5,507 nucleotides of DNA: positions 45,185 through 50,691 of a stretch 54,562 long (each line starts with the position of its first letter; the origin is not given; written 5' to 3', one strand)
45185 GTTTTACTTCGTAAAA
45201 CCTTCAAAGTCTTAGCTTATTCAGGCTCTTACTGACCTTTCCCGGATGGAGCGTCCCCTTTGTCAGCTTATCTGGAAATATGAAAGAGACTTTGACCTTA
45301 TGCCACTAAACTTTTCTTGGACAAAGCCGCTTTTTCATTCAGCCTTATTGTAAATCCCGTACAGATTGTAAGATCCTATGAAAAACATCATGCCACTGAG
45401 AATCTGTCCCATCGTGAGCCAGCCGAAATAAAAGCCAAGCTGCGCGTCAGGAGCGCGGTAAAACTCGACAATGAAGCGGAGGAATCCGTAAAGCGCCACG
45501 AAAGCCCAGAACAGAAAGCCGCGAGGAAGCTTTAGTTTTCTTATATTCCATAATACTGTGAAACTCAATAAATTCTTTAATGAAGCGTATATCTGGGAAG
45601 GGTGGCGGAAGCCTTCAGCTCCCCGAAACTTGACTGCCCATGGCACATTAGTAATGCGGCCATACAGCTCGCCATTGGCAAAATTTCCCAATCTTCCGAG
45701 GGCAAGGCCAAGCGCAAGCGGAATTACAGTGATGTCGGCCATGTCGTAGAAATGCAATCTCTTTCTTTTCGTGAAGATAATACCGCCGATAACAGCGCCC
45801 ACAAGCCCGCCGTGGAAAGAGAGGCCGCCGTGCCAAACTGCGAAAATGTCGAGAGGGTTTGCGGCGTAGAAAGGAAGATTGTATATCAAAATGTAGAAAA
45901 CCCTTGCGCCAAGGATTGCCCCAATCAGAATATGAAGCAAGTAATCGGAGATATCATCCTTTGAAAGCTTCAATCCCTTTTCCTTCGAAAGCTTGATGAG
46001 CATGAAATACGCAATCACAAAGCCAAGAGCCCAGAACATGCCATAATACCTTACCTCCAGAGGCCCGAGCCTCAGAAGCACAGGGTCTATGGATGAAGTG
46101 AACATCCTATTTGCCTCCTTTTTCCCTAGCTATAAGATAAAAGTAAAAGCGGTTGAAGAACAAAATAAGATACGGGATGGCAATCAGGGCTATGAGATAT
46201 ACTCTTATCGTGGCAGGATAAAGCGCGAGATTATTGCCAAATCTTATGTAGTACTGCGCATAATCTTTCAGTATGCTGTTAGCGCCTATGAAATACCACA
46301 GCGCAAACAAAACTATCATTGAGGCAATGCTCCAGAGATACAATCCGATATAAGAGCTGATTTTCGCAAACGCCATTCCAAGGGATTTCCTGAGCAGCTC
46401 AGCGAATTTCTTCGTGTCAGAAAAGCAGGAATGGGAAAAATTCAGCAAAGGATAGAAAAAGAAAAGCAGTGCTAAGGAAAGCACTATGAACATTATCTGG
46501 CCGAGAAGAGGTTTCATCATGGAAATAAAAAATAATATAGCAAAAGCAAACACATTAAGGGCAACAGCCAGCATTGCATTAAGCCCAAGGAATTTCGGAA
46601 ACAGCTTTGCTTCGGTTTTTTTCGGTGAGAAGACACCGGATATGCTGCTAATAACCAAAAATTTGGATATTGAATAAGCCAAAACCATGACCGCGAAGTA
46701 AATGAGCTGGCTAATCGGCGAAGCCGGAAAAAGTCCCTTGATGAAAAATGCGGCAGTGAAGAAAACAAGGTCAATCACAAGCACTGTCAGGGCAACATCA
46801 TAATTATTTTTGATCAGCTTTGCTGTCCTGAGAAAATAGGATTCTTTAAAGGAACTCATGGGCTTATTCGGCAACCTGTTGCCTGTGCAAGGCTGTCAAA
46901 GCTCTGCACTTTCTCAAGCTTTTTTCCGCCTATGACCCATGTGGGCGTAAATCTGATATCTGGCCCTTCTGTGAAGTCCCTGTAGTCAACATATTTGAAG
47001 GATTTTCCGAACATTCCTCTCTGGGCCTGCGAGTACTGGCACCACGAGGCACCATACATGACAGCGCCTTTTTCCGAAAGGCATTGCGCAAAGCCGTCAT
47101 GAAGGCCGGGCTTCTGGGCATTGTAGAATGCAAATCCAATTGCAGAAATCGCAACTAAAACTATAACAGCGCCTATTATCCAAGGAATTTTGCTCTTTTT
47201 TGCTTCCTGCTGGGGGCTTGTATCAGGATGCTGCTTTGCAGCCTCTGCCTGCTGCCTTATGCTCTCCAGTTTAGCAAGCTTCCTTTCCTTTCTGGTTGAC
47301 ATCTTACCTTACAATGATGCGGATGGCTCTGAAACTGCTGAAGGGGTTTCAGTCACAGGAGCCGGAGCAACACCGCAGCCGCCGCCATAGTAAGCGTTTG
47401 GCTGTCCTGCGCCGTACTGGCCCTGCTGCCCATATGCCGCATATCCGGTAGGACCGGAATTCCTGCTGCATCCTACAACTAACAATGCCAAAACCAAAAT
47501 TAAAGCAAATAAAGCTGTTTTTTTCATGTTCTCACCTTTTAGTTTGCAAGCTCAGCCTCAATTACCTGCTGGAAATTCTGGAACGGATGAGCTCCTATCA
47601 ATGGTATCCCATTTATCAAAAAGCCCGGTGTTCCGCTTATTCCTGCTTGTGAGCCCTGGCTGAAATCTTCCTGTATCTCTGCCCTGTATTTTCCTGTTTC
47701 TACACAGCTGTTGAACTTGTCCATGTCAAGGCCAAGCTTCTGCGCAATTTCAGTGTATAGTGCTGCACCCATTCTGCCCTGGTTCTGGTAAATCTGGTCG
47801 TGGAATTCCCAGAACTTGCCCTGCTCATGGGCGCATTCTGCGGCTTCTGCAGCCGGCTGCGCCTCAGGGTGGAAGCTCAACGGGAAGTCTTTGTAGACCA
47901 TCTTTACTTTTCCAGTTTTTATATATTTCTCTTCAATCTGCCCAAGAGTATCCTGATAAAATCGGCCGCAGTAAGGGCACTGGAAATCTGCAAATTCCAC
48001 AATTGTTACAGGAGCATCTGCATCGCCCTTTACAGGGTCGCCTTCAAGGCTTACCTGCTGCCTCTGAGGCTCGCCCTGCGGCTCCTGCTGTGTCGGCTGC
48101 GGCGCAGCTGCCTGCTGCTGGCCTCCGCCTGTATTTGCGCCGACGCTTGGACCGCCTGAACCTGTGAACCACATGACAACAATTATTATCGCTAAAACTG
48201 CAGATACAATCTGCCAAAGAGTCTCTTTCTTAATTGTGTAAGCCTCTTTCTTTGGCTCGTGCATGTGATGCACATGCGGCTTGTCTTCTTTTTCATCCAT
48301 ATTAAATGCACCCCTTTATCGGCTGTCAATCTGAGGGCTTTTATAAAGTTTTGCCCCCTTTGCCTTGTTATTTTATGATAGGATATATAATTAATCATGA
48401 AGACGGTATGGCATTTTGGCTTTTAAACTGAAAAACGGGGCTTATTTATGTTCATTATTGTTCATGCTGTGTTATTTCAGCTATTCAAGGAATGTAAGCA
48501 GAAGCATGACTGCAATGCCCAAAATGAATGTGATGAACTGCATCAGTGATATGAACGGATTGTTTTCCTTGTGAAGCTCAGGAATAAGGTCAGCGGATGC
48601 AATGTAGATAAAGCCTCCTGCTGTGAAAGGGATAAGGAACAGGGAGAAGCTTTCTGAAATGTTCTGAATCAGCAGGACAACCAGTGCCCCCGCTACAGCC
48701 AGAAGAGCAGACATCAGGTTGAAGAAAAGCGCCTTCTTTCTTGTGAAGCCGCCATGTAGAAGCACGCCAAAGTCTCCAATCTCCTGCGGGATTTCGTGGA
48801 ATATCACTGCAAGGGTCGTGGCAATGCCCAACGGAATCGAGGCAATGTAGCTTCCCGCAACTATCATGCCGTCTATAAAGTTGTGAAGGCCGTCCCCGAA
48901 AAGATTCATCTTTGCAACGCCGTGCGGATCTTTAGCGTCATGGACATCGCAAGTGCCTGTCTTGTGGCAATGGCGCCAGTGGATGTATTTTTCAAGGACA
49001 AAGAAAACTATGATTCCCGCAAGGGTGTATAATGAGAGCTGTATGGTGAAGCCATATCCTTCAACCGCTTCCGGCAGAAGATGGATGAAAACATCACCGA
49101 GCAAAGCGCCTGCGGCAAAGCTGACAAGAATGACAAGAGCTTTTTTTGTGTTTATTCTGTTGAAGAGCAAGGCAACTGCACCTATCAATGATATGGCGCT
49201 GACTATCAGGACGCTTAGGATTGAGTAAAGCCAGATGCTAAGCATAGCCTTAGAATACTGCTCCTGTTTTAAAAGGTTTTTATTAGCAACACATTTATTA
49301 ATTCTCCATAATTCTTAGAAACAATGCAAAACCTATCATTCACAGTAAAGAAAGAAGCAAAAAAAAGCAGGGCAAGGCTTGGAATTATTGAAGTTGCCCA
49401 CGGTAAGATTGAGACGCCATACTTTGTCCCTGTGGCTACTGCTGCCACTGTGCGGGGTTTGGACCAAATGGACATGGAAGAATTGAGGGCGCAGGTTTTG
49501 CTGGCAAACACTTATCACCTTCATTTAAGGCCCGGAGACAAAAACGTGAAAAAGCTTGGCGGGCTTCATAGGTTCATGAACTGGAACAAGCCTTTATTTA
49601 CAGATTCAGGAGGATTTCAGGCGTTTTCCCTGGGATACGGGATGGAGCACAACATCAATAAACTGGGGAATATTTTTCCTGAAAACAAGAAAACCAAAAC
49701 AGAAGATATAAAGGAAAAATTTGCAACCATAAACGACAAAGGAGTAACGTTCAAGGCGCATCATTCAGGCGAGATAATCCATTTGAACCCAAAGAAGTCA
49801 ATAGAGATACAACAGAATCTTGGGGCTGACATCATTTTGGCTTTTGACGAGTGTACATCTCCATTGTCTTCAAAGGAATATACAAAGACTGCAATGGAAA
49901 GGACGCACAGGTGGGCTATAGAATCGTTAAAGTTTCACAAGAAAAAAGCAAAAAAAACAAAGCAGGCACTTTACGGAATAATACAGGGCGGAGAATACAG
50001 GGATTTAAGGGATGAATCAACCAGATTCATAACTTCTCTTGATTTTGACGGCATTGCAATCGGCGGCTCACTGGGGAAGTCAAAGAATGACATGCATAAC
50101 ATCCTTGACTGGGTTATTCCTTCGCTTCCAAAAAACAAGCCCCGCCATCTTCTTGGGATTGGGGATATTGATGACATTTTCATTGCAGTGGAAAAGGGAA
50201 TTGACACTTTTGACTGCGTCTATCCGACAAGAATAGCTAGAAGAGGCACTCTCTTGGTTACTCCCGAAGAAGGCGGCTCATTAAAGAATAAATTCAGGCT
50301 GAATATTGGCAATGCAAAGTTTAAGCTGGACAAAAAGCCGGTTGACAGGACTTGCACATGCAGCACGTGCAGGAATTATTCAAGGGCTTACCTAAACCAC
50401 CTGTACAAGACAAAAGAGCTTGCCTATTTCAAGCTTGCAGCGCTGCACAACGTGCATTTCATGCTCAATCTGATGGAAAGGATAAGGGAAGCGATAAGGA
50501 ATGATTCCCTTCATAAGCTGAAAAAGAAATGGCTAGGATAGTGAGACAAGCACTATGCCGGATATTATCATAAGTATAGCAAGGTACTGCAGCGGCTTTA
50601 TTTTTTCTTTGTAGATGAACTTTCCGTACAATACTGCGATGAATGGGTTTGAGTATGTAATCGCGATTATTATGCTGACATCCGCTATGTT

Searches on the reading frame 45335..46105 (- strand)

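Call 17: search_protein_families(library=pfam, proteins=[window:45335-46105:-])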
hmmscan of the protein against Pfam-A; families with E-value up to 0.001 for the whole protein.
window:45335-46105:- (256 aa): 1 family
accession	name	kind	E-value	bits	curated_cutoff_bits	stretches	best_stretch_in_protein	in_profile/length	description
PF01790.23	LGT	-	2.4e-70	237.1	24.9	1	8-246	1-236/240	Prolipoprotein diacylglyceryl transferase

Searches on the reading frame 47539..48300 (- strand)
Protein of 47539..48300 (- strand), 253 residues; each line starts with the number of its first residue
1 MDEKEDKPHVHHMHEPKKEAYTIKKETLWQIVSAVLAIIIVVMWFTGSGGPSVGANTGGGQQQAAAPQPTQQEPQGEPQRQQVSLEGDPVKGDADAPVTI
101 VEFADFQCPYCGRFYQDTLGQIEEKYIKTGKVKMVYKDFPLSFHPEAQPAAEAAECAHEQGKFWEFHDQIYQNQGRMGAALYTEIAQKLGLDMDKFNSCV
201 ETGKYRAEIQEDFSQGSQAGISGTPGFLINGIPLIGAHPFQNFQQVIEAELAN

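Call 67: search_protein_families(library=pfam, proteins=[window:47539-48300:-], max_evalue=0.0001)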
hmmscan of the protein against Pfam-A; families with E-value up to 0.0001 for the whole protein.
window:47539-48300:- (253 aa): 2 families
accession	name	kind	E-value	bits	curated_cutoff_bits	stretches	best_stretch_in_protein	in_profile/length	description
PF13462.12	Thioredoxin_4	-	5.8e-38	131.1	23.2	1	86-248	3-164/165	Thioredoxin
PF01323.26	DSBA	-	5e-20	72.5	25.6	1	99-247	1-190/191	DSBA-like thioredoxin domain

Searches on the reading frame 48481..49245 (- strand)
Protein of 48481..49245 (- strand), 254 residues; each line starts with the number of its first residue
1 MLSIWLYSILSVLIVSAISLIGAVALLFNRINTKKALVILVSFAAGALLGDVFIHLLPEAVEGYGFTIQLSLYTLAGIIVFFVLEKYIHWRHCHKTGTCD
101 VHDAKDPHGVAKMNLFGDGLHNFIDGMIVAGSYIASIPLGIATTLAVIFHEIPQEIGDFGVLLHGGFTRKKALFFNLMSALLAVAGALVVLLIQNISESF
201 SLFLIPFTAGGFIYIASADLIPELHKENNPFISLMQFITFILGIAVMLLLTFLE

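Call 67: search_protein_families(library=pfam, proteins=[window:48481-49245:-], max_evalue=0.0001)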
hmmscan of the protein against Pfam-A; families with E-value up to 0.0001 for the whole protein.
window:48481-49245:- (254 aa): 1 family
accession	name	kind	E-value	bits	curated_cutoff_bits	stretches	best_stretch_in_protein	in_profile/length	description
PF02535.28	Zip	-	2.4e-49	168.8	35.1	2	99-250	166-322/323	ZIP Zinc transporter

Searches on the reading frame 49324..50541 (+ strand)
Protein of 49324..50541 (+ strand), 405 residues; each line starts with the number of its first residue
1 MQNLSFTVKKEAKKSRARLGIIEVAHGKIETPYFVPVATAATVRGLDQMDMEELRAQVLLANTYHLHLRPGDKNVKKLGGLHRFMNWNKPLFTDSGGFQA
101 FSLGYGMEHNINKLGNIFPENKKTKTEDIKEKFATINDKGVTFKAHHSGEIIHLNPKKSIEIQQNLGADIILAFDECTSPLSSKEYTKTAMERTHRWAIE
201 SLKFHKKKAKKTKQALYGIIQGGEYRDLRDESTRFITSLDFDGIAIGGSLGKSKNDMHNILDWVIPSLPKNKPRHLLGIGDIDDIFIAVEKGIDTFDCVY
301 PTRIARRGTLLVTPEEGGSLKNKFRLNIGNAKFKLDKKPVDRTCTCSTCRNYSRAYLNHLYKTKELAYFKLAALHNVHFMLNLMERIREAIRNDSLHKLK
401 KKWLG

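Call 67: search_protein_families(library=pfam, proteins=[window:49324-50541:+], max_evalue=0.0001)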
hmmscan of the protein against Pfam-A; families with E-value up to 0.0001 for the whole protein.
window:49324-50541:+ (405 aa): 1 family
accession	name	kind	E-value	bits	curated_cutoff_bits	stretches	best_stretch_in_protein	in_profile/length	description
PF01702.25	TGT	-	2.3e-132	441.8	26.3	1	16-404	2-352/357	Queuine tRNA-ribosyltransferase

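Call 77: find_encoding_contigs(protein=window:49324-50541:+, flank=10000, max_places=6)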
Protein window:49324-50541:+ (405 aa): 12 contigs read that carry it; 6 places shown.
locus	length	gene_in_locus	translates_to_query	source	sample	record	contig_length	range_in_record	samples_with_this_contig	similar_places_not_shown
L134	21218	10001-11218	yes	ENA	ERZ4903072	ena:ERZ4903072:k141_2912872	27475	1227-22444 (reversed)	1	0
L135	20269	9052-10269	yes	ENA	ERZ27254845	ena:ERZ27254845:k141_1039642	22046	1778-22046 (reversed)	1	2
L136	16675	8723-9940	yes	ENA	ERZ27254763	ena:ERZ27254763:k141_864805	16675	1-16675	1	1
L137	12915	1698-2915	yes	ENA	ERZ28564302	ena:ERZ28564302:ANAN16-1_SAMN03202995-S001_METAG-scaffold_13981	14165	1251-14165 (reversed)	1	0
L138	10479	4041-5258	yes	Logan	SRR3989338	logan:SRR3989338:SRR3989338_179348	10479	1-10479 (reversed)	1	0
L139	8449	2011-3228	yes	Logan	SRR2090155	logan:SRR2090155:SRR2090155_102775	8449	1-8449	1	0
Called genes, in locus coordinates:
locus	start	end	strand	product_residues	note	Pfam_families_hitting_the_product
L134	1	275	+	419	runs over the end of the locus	PF00389:2-Hacid_dh, PF02826:2-Hacid_dh_C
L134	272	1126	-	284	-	PF03239:FTR1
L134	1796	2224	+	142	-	PF13404:HTH_AsnC-type, PF13412:HTH_24, PF22482:AsnC_trans_reg_3 (faint), PF01037:AsnC_trans_reg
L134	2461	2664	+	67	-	-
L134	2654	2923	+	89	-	PF05016:ParE_toxin (weak)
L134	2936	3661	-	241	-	-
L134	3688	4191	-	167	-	PF24034:DUF7343, PF01047:MarR (weak), PF12802:MarR_2 (weak)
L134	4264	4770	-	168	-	-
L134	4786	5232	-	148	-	PF07681:DoxX, PF04173:DoxD (weak)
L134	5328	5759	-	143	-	-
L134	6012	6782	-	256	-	PF01790:LGT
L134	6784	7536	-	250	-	-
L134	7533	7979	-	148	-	-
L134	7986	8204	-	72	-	-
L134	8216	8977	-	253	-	PF13462:Thioredoxin_4, PF13098:Thioredoxin_2 (faint), PF01323:DSBA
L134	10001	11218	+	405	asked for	PF01702:TGT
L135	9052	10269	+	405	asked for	PF01702:TGT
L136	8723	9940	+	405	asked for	PF01702:TGT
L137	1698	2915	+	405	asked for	PF01702:TGT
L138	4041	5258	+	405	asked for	PF01702:TGT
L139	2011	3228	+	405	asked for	PF01702:TGT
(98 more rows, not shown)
